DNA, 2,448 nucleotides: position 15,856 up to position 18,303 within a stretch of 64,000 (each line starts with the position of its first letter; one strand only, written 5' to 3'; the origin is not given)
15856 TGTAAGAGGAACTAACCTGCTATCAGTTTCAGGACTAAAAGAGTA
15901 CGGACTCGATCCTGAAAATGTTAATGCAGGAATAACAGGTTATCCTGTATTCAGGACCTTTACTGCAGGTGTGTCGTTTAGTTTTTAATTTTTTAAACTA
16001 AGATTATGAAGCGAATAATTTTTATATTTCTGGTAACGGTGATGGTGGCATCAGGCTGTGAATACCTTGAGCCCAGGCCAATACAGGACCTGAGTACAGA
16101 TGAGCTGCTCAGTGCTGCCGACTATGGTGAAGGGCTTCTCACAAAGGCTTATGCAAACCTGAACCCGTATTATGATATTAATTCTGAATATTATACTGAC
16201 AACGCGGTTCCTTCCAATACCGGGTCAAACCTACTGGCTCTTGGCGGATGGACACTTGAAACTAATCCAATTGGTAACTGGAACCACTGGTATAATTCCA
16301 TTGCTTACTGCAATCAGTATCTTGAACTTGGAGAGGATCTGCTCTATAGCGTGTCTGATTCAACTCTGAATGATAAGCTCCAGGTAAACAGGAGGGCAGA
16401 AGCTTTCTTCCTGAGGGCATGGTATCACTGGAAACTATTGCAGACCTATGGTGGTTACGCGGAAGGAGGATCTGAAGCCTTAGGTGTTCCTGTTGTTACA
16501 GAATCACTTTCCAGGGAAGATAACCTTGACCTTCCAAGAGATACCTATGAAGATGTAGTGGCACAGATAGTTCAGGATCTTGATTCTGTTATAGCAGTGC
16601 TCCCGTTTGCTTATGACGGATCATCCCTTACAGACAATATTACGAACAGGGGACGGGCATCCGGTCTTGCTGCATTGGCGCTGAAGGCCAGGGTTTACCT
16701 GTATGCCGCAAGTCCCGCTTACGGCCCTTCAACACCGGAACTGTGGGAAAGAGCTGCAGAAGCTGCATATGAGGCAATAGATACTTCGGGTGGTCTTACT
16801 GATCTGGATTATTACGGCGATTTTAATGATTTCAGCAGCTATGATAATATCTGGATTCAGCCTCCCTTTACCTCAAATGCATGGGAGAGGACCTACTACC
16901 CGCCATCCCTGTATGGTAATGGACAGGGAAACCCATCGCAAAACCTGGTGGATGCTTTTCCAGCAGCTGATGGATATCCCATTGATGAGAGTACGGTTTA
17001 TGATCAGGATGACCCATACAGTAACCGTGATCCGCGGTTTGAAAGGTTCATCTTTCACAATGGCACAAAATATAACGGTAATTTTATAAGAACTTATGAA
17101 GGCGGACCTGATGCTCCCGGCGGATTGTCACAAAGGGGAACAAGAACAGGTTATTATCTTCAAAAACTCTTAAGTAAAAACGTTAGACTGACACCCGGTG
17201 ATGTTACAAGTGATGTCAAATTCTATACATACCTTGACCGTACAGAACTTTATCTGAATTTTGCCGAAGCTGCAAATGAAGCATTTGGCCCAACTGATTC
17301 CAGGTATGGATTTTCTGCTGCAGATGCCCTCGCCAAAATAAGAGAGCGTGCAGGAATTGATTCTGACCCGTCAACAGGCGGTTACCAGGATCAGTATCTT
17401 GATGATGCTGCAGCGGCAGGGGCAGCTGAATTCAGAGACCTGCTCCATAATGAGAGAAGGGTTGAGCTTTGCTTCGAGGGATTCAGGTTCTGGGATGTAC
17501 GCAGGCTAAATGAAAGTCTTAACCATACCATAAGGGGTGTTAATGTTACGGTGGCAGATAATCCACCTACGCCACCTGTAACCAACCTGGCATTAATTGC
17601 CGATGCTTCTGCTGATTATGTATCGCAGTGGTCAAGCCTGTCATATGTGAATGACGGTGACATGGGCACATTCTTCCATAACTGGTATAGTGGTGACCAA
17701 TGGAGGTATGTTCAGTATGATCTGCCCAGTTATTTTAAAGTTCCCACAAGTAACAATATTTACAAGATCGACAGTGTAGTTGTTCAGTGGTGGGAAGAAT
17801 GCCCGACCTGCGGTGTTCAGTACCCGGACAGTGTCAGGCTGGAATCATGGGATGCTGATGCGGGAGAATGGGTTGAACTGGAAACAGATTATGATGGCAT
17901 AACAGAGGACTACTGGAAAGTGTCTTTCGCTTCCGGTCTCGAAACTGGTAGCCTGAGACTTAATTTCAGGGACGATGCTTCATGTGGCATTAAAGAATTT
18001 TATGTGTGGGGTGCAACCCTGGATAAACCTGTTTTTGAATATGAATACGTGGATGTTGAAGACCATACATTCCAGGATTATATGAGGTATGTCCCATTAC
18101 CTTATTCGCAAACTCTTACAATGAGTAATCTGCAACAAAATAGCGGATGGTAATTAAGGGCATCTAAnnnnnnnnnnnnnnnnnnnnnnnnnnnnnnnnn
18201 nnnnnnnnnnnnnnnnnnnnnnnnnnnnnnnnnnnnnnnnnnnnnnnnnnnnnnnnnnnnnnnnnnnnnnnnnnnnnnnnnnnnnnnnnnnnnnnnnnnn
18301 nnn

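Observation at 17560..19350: One ~150-aa module inserted into two different surface-protein scaffolds of the same PUL (SusD-like and DUF1735 lipoprotein)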

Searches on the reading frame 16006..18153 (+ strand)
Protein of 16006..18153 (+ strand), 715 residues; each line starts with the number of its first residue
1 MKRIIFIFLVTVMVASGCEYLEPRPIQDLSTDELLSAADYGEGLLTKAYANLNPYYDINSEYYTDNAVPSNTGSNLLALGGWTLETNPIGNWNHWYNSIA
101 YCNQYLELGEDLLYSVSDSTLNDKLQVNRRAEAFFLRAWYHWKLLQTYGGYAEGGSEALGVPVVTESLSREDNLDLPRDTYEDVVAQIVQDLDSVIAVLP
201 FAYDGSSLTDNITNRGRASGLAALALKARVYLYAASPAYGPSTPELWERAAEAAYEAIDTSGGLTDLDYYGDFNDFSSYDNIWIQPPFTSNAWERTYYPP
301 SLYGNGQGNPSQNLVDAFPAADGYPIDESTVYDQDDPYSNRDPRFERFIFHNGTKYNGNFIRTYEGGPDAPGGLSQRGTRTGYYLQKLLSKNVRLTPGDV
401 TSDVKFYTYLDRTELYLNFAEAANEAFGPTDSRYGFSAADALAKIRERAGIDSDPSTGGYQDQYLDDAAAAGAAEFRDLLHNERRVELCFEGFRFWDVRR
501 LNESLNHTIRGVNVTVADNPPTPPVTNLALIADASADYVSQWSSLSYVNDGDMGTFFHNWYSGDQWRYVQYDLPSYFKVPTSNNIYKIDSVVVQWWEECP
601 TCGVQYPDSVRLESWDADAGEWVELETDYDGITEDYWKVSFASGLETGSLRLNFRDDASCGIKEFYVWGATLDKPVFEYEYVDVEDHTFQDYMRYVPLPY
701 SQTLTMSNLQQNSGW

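Call 6: search_protein_families(library=pfam, proteins=[window:16006-18153:+], max_evalue=0.01)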
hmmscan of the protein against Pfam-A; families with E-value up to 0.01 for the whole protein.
window:16006-18153:+ (715 aa): 2 families
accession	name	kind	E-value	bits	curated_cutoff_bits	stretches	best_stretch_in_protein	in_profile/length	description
PF07980.17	SusD_RagB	-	4.9e-33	115.5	23.1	1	283-506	18-239/297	SusD family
PF14322.12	SusD-like_3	-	1.2e-20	75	27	1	56-232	41-191/191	Starch-binding associating with outer membrane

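Call 8: search_protein_families(library=pfam, proteins=[window:16006-18153:+], max_evalue=10)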
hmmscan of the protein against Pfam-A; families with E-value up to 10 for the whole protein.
window:16006-18153:+ (715 aa): 4 families
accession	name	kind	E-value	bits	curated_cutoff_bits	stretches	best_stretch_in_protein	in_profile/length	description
PF07980.17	SusD_RagB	-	4.9e-33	115.5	23.1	2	283-506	18-239/297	SusD family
PF14322.12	SusD-like_3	-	1.2e-20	75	27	1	56-232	41-191/191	Starch-binding associating with outer membrane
PF08139.17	LPAM_1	-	0.14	13.1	20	1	1-16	1-16/18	Prokaryotic membrane lipoprotein lipid attachment site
PF22633.2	F5_F8_type_C_2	-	0.29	12.2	27.8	1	548-631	2-71/91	NedA-like, galactose-binding domain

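Call 9: search_protein_families(library=ncbifam, proteins=[window:16006-18153:+], max_evalue=10)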
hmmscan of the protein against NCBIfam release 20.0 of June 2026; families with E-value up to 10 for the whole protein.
window:16006-18153:+ (715 aa): 2 families
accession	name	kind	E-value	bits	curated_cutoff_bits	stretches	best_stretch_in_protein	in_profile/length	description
NF033071.0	SusD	exception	0.00054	18.3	725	1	119-261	137-259/558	starch-binding outer membrane lipoprotein SusD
NF033072.0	NanU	exception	0.037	13.1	425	2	81-281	92-267/521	SusD family outer membrane lipoprotein NanU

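Call 12: find_homologous_proteins(query=window:16006-18153:+, max_evalue=1e-10)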
Query window:16006-18153:+ (715 aa): 4018 proteins with E <= 1e-10 among 8000 candidates; the best 120 are listed.
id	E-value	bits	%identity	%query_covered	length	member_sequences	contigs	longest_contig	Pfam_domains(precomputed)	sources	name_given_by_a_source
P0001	0.0e+0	1640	100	98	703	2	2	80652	PF14322.13,PF07980.18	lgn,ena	-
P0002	0.0e+0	1441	86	100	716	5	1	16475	PF14322.13,PF07980.18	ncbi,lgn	ncbi:MAG: RagB/SusD family nutrient uptake outer membrane protein [Bacteroidales bacterium]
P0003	0.0e+0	1255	74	100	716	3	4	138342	PF14322.13,PF07980.18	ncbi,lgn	ncbi:MAG: RagB/SusD family nutrient uptake outer membrane protein [Bacteroidota bacterium]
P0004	0.0e+0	1239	73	100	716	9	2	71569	PF14322.13,PF07980.18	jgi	-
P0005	0.0e+0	1234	73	100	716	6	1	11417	PF14322.13,PF07980.18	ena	-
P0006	0.0e+0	1222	75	100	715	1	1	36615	PF14322.13,PF07980.18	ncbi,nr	ncbi:MAG: RagB/SusD family nutrient uptake outer membrane protein [Bacteroidales bacterium]|nr:RagB/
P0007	0.0e+0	1216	73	100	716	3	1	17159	PF14322.13,PF07980.18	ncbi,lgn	-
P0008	0.0e+0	1208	75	100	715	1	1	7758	PF14322.13,PF07980.18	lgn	-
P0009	0.0e+0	1113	69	100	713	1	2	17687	PF14322.13,PF07980.18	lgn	-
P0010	0.0e+0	1105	68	100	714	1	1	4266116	PF14322.13,PF07980.18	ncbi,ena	-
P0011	0.0e+0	1100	66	100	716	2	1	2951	PF14322.13,PF07980.18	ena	-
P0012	0.0e+0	1091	66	100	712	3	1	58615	PF14322.13,PF07980.18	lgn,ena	-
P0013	0.0e+0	1085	66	100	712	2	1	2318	PF14322.13,PF07980.18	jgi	jgi:hypothetical protein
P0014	0.0e+0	1037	63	100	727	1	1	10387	PF14322.13,PF07980.18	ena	-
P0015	3.7e-286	969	61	100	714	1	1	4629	PF14322.13,PF07980.18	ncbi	-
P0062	1.4e-218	746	61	72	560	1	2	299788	PF14322.13,PF07980.18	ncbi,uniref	ncbi:RagB/SusD family nutrient uptake outer membrane protein [Mariniflexile soesokkakense]|uniref:Ra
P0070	7.8e-217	740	61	72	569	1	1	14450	PF14322.13,PF07980.18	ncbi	-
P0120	1.1e-193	664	58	70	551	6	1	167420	PF14322.13,PF07980.18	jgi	jgi:hypothetical protein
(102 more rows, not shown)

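Call 33: find_encoding_contigs(protein=P0062, flank=10000, max_places=2)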
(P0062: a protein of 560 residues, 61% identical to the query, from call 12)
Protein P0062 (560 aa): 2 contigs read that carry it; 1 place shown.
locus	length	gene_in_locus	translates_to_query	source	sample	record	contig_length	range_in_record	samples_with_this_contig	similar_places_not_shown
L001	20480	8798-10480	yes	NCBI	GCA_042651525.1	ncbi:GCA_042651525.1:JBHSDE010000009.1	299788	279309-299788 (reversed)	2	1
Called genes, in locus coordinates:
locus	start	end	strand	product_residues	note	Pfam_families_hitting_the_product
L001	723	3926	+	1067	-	PF13620:CarboxypepD_reg, PF13715:CarbopepD_reg_2, PF07715:Plug, PF00593:TonB_dep_Rec_b-barrel (weak)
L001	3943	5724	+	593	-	PF14322:SusD-like_3, PF07980:SusD_RagB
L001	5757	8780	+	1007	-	PF07715:Plug (weak)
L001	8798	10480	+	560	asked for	PF14322:SusD-like_3, PF07980:SusD_RagB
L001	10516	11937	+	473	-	PF08522:BT_3987-like_N, PF14274:BT_3044-like_C (faint)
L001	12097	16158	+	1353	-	PF01839:FG-GAP (faint), PF13517:FG-GAP_3, PF07593:UnbV_ASPIC, PF21167:DUF6851, PF22778:VCPO_2nd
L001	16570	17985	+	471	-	PF19527:DUF6055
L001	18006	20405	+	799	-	PF07944:Beta-AFase-like_GH127_cat, PF20736:Glyco_hydro127M, PF20737:Glyco_hydro127C, PF00754:F5_F8_type_C (weak)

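Call 34: find_encoding_contigs(protein=P0120, flank=10000, max_places=2)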
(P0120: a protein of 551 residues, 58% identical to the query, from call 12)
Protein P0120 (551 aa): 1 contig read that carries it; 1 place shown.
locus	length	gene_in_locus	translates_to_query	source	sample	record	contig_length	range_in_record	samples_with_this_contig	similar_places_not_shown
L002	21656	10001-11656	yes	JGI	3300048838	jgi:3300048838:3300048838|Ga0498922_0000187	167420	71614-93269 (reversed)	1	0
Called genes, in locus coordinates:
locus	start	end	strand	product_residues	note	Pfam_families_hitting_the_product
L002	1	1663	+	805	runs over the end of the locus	PF07944:Beta-AFase-like_GH127_cat, PF20736:Glyco_hydro127M, PF20737:Glyco_hydro127C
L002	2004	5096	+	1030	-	PF13620:CarboxypepD_reg, PF13715:CarbopepD_reg_2, PF07715:Plug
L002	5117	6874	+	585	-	PF14322:SusD-like_3, PF07980:SusD_RagB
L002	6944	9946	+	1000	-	PF07715:Plug (weak)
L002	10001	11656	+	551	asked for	PF14322:SusD-like_3, PF07980:SusD_RagB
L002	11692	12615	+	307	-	PF08522:BT_3987-like_N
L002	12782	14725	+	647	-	PF07944:Beta-AFase-like_GH127_cat, PF20736:Glyco_hydro127M, PF16375:DUF4986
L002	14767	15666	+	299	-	PF00149:Metallophos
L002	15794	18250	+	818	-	PF14498:Glyco_hyd_65N_2, PF22124:Glyco_hydro_95_cat, PF21307:Glyco_hydro_95_C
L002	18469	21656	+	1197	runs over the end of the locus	PF14498:Glyco_hyd_65N_2, PF22124:Glyco_hydro_95_cat, PF21307:Glyco_hydro_95_C, PF04616:Glyco_hydro_43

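Call 43: predict_structure(alignment_id=A2)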
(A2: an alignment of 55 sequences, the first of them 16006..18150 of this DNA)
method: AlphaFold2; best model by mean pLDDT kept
length: 715 residues; sequences in the alignment: 55
mean_pLDDT: 88.3   pTM: 0.84
mean pLDDT of the five models: 88.3, 88.1, 86.9, 86.2, 85.9
residues with pLDDT >= 90: 451; 70-90: 211; 50-70: 29; < 50: 24
segments of 3 or more residues with pLDDT < 50: 1-3, 13-25, 39-41
pLDDT, mean of each block of 10 residues (from residue 1): 58 43 45 49 78 88 92 79 82 93 88 79 88 96 96 91 88 88 98 96 82 84 98 94 95 98 92 84 90 95 93 97 94 91 94 92 92 78 94 93 93 97 98 97 94 71 94 98 97 94 93 90 89 93 90 88 92 91 93 89 89 94 88 80 89 93 94 90 90 89 87 89
secondary structure, 60 per line:
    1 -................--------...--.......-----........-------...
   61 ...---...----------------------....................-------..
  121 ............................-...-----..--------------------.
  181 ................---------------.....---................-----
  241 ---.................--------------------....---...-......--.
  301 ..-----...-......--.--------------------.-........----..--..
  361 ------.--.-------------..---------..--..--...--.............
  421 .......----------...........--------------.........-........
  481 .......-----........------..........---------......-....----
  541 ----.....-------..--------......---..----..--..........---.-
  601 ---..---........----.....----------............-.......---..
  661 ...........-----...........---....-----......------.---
elements in order (helices of 4 or more, strands of 3 or more residues): H2-17 H31-37 H43-50 H58-63 E67-69 H92-111 H119-148 E150-152 H181-196 H212-216 H220-235 H244-260 E281-284 E288-290 H292-297 E308-310 H312-317 H343-348 E403-405 E408-411 H412-427 H438-448 H463-471 H473-487 H493-500 E507-516 H528-531 E533-536 H545-549 E567-572 E586-595 E609-616 E621-625 E636-647 E649-655 E659-671 E677-687 H691-694 H700-705

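Call 50: fold_search(model_id=the predicted structure, library=pdb)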
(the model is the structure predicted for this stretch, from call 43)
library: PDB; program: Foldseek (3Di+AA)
matches with E <= 10: 974; with E <= 0.001: 173
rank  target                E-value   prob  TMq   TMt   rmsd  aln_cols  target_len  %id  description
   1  3qnk_D                4.6e-21  1.00  0.54  0.74   7.6       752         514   18  Crystal structure of a SusD-like protein (BF3747) from Bacteroides fragilis NCTC 9343 at 2.70 A resolution (released 2011-03-09)
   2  3qnk_B                5.5e-21  1.00  0.55  0.75   7.5       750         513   18  Crystal structure of a SusD-like protein (BF3747) from Bacteroides fragilis NCTC 9343 at 2.70 A resolution (released 2011-03-09)
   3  3qnk_C                7.1e-21  1.00  0.53  0.73   7.8       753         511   18  Crystal structure of a SusD-like protein (BF3747) from Bacteroides fragilis NCTC 9343 at 2.70 A resolution (released 2011-03-09)
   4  3qnk_A                9.5e-21  1.00  0.55  0.76   7.4       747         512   19  Crystal structure of a SusD-like protein (BF3747) from Bacteroides fragilis NCTC 9343 at 2.70 A resolution (released 2011-03-09)
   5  3i4g                  5.6e-19  1.00  0.50  0.69   4.5       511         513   20  CRYSTAL STRUCTURE OF A SUSD-LIKE CARBOHYDRATE BINDING PROTEIN (BF0978) FROM BACTEROIDES FRAGILIS NCTC 9343 AT 1.35 A RES (released 2009-07-21)
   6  7bll                  3.0e-17  1.00  0.52  0.61   4.7       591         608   20  Structure of SusD homologue BT3013 from Bacteroides thetaiotaomicron (released 2022-03-02)
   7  5ck1                  6.1e-16  1.00  0.47  0.57   6.9       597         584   22  selenomethionine BT4246 (released 2016-10-12)
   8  5cjz                  6.4e-16  1.00  0.50  0.58   6.8       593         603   22  BT4246 with galactose (released 2016-10-12)
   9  8aa0_B                3.5e-15  1.00  0.47  0.60   6.4       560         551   20  Levan utilisation machinery (utilisome) with levan fructo-oligosaccharides DP 8-12 (released 2023-06-07)
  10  3ihv_A                1.8e-13  1.00  0.46  0.60   6.4       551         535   18  Crystal structure of SusD homolog (NP_813570.1) from Bacteroides thetaiotaomicron VPI-5482 at 1.70 A resolution (released 2009-08-11)
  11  3kez_B                9.3e-13  1.00  0.41  0.62   5.3       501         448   17  Crystal structure of Putative sugar binding protein (YP_001299726.1) from Bacteroides vulgatus ATCC 8482 at 1.90 A res (released 2009-11-10)
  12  3myv_B                9.3e-13  1.00  0.42  0.65   5.7       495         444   17  Crystal structure of a SusD superfamily protein (BVU_0732) from Bacteroides vulgatus ATCC 8482 at 1.80 A resolution (released 2010-06-02)
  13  3jq1_A                1.6e-12  1.00  0.43  0.64   5.7       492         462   17  Crystal structure of SusD superfamily protein (YP_001297730.1) from Bacteroides vulgatus ATCC 8482 at 1.55 A resolutio (released 2009-09-22)
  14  3myv_A                2.6e-12  1.00  0.40  0.62   6.2       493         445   17  Crystal structure of a SusD superfamily protein (BVU_0732) from Bacteroides vulgatus ATCC 8482 at 1.80 A resolution (released 2010-06-02)
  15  3kez_A                3.6e-12  1.00  0.41  0.64   5.0       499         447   17  Crystal structure of Putative sugar binding protein (YP_001299726.1) from Bacteroides vulgatus ATCC 8482 at 1.90 A res (released 2009-11-10)
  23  8ypt_A                3.1e-11  1.00  0.41  0.65   6.3       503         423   18  Cryo-EM structure of BfUbb-ButCD complex (released 2024-09-25)
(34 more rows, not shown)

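Call 64: find_encoding_contigs(protein=P0002, flank=6000, max_places=1)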
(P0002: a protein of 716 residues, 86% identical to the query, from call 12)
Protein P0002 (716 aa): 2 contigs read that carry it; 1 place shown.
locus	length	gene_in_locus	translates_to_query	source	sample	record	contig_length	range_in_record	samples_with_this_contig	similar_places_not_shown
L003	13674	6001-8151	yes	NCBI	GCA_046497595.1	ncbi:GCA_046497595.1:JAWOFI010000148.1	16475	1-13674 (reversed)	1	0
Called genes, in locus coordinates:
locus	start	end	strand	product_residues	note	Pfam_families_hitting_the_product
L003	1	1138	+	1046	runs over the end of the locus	PF13620:CarboxypepD_reg, PF13715:CarbopepD_reg_2, PF07715:Plug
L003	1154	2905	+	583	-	PF14322:SusD-like_3, PF07980:SusD_RagB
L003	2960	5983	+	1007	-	PF13620:CarboxypepD_reg (weak), PF07715:Plug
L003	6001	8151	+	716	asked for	PF14322:SusD-like_3, PF07980:SusD_RagB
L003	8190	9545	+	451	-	PF08522:BT_3987-like_N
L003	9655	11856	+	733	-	PF19527:DUF6055, PF00132:Hexapep (faint), PF25087:GMPPB_C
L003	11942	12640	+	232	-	-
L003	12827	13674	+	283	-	PF01055:Glyco_hydro_31_2nd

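Call 65: find_encoding_contigs(protein=P0008, flank=6000, max_places=1)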
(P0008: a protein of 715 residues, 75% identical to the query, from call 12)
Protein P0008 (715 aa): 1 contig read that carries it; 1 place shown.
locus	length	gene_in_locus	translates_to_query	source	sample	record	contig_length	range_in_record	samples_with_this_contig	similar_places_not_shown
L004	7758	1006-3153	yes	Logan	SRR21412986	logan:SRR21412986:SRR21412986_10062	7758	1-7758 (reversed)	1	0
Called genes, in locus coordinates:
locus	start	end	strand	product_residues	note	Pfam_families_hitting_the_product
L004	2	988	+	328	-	?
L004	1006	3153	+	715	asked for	PF14322:SusD-like_3, PF07980:SusD_RagB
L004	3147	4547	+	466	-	PF08522:BT_3987-like_N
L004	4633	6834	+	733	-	PF19527:DUF6055, PF00132:Hexapep (faint), PF25087:GMPPB_C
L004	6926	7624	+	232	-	-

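Call 66: find_encoding_contigs(protein=P0006, flank=6000, max_places=1)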
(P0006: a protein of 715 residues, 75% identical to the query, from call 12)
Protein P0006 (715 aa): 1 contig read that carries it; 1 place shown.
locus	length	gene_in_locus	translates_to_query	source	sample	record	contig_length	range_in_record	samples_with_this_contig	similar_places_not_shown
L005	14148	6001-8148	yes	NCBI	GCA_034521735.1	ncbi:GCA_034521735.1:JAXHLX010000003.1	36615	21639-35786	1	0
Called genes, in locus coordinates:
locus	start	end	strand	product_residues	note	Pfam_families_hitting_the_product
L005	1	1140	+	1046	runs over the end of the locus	PF13620:CarboxypepD_reg, PF13715:CarbopepD_reg_2, PF07715:Plug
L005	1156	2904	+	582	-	PF14322:SusD-like_3, PF07980:SusD_RagB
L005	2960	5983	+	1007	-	PF13620:CarboxypepD_reg (weak), PF13715:CarbopepD_reg_2 (weak), PF07715:Plug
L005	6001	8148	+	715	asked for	PF14322:SusD-like_3, PF07980:SusD_RagB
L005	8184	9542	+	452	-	PF08522:BT_3987-like_N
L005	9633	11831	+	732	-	PF19527:DUF6055, PF00132:Hexapep (faint), PF25087:GMPPB_C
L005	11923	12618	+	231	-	-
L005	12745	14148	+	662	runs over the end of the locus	PF01055:Glyco_hydro_31_2nd, PF21365:Glyco_hydro_31_3rd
